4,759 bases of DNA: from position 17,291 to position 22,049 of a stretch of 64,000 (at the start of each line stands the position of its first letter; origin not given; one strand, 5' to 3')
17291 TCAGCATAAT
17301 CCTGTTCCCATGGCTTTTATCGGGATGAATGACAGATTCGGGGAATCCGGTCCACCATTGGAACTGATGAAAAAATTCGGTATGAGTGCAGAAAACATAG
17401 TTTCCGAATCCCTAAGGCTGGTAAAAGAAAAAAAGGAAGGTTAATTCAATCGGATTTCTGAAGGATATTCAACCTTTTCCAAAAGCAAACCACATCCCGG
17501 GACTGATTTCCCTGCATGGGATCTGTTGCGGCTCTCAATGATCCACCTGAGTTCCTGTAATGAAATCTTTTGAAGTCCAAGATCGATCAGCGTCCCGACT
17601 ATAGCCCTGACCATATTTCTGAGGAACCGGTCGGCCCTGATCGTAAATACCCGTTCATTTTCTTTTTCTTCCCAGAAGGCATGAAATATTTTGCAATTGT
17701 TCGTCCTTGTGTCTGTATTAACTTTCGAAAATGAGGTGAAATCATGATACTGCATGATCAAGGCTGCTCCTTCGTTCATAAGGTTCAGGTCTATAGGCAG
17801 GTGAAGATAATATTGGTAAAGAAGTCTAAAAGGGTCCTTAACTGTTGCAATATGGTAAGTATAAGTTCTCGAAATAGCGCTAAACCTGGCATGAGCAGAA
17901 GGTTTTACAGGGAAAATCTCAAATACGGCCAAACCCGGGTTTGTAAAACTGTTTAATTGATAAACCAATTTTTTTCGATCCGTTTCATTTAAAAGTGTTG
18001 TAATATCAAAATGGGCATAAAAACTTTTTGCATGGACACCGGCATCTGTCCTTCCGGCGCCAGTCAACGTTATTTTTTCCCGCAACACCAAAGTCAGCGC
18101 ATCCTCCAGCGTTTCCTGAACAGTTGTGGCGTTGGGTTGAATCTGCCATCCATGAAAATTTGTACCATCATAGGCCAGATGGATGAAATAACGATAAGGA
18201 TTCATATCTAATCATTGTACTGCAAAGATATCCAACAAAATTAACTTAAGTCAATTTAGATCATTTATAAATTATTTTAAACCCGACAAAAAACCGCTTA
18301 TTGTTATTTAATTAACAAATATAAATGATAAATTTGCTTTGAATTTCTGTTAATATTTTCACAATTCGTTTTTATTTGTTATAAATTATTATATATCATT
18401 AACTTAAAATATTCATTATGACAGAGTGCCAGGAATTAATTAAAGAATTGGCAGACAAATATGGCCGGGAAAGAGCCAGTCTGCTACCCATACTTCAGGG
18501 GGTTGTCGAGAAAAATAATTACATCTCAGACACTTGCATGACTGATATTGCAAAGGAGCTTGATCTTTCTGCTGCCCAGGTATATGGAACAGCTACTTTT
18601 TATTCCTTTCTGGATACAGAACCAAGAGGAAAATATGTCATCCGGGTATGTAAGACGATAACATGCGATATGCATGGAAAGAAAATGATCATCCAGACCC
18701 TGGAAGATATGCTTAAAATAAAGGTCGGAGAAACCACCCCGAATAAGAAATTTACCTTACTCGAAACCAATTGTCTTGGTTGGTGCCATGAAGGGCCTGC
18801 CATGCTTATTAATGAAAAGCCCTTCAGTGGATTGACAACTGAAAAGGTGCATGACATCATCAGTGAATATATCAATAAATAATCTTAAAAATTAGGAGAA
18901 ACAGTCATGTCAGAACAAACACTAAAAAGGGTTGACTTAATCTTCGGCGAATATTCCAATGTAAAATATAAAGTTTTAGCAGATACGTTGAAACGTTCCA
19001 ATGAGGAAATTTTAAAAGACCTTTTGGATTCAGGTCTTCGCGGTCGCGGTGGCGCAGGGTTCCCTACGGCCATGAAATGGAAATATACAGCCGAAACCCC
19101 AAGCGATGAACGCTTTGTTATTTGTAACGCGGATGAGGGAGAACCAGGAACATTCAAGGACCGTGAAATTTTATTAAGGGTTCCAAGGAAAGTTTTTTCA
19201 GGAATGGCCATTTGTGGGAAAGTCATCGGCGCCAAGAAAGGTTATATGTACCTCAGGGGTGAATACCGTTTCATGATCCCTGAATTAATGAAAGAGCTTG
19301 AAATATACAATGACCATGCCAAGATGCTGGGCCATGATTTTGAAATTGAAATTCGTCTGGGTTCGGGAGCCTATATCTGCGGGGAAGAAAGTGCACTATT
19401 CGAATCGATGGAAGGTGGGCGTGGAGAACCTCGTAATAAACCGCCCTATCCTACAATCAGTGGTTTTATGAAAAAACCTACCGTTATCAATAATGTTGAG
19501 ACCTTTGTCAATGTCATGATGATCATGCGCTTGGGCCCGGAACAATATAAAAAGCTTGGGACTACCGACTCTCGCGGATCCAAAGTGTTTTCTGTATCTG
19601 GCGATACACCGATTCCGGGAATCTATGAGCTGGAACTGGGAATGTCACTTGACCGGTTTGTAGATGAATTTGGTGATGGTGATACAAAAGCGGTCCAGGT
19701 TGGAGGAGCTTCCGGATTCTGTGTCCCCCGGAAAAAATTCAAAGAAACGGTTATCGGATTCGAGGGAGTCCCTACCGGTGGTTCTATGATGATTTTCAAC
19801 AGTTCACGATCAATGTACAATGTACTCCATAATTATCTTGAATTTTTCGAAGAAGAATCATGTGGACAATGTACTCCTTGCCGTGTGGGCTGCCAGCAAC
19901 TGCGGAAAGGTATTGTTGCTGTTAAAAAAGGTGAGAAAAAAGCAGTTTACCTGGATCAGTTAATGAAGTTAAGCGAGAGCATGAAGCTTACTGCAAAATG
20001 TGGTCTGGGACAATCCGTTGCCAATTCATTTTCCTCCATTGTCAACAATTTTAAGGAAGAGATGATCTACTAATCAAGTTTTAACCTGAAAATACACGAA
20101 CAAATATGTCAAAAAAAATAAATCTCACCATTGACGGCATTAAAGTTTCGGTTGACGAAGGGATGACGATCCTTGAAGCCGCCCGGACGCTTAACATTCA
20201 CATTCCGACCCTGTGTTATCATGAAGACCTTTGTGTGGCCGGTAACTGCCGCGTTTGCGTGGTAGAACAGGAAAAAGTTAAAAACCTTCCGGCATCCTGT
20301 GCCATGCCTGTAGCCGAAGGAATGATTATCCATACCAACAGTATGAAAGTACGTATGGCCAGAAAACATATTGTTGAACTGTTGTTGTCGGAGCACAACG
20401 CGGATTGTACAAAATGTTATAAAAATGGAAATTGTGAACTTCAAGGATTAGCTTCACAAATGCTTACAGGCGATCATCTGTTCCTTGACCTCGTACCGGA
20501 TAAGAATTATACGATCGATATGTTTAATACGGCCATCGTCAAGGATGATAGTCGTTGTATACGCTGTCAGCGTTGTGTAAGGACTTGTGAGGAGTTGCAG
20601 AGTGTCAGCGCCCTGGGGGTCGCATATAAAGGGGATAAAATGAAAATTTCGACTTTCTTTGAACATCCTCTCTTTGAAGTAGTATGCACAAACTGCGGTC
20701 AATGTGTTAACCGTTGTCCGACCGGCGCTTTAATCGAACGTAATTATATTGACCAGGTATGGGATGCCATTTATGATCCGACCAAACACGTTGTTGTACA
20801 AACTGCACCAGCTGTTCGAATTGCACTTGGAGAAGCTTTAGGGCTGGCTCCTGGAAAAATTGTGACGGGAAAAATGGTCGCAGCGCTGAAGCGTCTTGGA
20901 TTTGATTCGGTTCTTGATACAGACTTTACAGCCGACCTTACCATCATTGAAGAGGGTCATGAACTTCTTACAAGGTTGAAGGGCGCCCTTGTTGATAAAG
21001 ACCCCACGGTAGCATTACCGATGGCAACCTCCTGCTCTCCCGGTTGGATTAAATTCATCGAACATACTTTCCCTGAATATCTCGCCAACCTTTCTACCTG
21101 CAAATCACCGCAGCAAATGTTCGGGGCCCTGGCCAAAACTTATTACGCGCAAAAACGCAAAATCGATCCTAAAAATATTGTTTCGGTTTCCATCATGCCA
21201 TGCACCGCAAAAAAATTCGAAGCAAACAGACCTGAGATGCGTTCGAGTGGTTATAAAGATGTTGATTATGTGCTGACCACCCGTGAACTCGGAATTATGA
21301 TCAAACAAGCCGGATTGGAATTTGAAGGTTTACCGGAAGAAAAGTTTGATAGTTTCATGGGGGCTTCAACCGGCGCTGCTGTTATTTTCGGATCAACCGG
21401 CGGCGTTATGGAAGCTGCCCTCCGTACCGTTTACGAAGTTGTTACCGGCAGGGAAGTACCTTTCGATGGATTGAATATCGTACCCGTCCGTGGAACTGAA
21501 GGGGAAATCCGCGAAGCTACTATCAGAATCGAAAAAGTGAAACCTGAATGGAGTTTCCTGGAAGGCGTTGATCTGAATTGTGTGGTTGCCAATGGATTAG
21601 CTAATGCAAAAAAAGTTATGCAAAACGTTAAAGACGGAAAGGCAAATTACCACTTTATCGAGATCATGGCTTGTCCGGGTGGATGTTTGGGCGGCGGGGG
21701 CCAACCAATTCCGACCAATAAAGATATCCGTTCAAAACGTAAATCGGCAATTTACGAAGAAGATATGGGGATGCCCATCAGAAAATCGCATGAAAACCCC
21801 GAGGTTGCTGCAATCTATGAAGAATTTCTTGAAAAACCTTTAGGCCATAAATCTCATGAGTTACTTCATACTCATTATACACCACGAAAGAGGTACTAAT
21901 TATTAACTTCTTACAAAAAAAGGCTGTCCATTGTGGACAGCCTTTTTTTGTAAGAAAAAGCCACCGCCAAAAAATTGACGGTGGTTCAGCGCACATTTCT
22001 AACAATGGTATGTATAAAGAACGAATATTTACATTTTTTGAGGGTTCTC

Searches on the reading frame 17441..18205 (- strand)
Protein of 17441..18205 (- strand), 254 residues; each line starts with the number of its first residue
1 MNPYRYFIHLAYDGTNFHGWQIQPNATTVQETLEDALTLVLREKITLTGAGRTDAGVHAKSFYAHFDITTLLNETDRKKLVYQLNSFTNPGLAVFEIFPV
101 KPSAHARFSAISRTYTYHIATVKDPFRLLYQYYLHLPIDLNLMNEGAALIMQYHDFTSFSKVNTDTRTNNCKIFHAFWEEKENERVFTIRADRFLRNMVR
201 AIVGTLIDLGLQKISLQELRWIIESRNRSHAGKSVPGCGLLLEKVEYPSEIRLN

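Call 30: search_protein_families(library=pfam, proteins=[window:17441-18205:-], max_evalue=0.00001)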
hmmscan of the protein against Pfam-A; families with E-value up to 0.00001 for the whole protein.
window:17441-18205:- (254 aa): 1 family
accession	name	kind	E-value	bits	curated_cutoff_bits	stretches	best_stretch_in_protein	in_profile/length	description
PF01416.25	PseudoU_synth_1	-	4.5e-31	108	23.3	2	154-248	9-108/108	tRNA pseudouridine synthase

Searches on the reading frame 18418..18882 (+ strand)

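Call 30: search_protein_families(library=pfam, proteins=[window:18418-18882:+], max_evalue=0.00001)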
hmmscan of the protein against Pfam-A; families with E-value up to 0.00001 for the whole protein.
window:18418-18882:+ (154 aa): 1 family
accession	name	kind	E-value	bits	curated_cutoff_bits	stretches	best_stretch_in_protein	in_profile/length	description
PF01257.25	2Fe-2S_thioredx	-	7.6e-46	156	24.8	1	8-151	1-144/145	Thioredoxin-like [2Fe-2S] ferredoxin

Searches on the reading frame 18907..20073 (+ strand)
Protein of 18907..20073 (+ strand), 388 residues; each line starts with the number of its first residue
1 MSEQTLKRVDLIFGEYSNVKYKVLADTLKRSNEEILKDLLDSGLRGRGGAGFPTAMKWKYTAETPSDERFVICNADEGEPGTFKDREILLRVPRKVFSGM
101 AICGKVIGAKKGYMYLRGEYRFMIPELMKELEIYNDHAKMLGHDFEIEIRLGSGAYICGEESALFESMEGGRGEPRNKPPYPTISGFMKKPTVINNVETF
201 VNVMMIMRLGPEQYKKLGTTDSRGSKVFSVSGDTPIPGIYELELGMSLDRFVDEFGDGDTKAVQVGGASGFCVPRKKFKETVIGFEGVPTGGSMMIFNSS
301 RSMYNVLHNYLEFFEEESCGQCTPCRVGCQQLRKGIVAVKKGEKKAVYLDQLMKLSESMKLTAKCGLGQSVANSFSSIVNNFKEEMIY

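Call 30: search_protein_families(library=pfam, proteins=[window:18907-20073:+], max_evalue=0.00001)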
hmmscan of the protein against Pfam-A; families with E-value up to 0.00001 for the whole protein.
window:18907-20073:+ (388 aa): 2 families
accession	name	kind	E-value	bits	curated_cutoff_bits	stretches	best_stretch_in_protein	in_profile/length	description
PF01512.22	Complex1_51K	-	1.6e-41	142.1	31.2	1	41-204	3-149/150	Nuo51 FMN-binding domain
PF10589.14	NADH_4Fe-4S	-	1e-23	83.4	23.5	1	306-386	2-82/85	NADH-ubiquinone oxidoreductase-F iron-sulfur binding region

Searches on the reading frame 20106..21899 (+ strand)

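Call 30: search_protein_families(library=pfam, proteins=[window:20106-21899:+], max_evalue=0.00001)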
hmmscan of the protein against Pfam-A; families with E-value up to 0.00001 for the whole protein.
window:20106-21899:+ (597 aa): 8 families
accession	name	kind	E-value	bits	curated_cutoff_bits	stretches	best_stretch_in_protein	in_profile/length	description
PF02906.19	Fe_hyd_lg_C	-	6.9e-96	321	22.1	1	227-531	1-245/245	Iron only hydrogenase large subunit, C-terminal domain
PF02256.22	Fe_hyd_SSU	-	1.8e-26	92.4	24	1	539-594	1-56/56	Iron hydrogenase small subunit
PF13510.11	Fer2_4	-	3.9e-22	78.5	22.8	1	3-79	2-81/82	2Fe-2S iron-sulfur cluster binding domain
PF10588.14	NADH-G_4Fe-4S_3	-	1.8e-13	50.2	27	1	86-119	1-34/40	NADH-ubiquinone oxidoreductase-G iron-sulfur binding region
PF22117.2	Fer4_Nqo3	-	5.6e-12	46.1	27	1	144-209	4-66/67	NADH-quinone oxidoreductase subunit 3, ferredoxin-like domain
PF12838.12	Fer4_7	-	7.5e-08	33.2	27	1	150-208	1-52/52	4Fe-4S dicluster domain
PF00111.32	Fer2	-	2.3e-07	31.1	21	1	9-56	3-48/77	2Fe-2S iron-sulfur cluster binding domain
PF14697.11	Fer4_21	-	1.6e-06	28.6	35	1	147-208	4-55/59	4Fe-4S dicluster domain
